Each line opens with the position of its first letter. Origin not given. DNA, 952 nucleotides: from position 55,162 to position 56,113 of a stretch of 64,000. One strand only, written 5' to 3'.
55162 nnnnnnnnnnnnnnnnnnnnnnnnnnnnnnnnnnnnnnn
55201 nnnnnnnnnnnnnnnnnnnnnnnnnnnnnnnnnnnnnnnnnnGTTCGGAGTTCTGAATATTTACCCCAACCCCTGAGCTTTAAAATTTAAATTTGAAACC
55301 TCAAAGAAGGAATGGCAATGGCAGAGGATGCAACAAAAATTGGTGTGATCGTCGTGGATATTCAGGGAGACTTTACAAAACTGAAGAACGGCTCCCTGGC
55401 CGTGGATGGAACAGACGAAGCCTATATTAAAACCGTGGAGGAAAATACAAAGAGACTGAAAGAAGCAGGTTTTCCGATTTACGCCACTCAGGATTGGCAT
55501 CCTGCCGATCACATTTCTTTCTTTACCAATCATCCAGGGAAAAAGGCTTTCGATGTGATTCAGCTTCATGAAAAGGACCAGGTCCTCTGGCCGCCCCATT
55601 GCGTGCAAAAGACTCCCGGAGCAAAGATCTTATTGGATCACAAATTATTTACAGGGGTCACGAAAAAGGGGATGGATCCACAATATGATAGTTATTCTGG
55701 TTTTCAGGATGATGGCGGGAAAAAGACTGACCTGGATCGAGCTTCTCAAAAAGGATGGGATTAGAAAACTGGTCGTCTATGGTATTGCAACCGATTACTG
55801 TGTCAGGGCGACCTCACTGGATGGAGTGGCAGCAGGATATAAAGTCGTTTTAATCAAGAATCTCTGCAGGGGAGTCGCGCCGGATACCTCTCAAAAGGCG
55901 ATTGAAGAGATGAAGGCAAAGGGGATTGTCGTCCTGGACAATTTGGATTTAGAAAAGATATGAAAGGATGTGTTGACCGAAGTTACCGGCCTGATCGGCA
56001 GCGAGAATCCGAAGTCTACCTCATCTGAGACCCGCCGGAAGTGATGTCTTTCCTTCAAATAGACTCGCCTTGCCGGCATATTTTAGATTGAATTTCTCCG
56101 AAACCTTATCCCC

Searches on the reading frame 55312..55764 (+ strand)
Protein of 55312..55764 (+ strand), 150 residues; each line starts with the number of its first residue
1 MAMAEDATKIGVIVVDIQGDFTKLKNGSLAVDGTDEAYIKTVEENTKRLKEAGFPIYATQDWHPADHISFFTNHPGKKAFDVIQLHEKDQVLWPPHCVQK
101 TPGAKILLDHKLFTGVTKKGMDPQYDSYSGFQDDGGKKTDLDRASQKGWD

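Call 45: search_protein_families(library=pfam, proteins=[window:55312-55764:+], max_evalue=0.001)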
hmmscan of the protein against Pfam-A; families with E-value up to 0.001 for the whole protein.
window:55312-55764:+ (150 aa): 1 family
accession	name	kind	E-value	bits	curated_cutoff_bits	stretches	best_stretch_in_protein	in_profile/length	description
PF00857.26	Isochorismatase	-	0.00067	20.2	27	0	12-107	3-79/175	Isochorismatase domain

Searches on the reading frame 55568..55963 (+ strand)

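Call 45: search_protein_families(library=pfam, proteins=[window:55568-55963:+], max_evalue=0.001)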
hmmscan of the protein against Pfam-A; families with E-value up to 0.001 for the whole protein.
window:55568-55963:+ (131 aa): 1 family
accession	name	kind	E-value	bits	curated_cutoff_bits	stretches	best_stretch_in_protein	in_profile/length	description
PF00857.26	Isochorismatase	-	3.4e-16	60.3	27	1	58-124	106-172/175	Isochorismatase domain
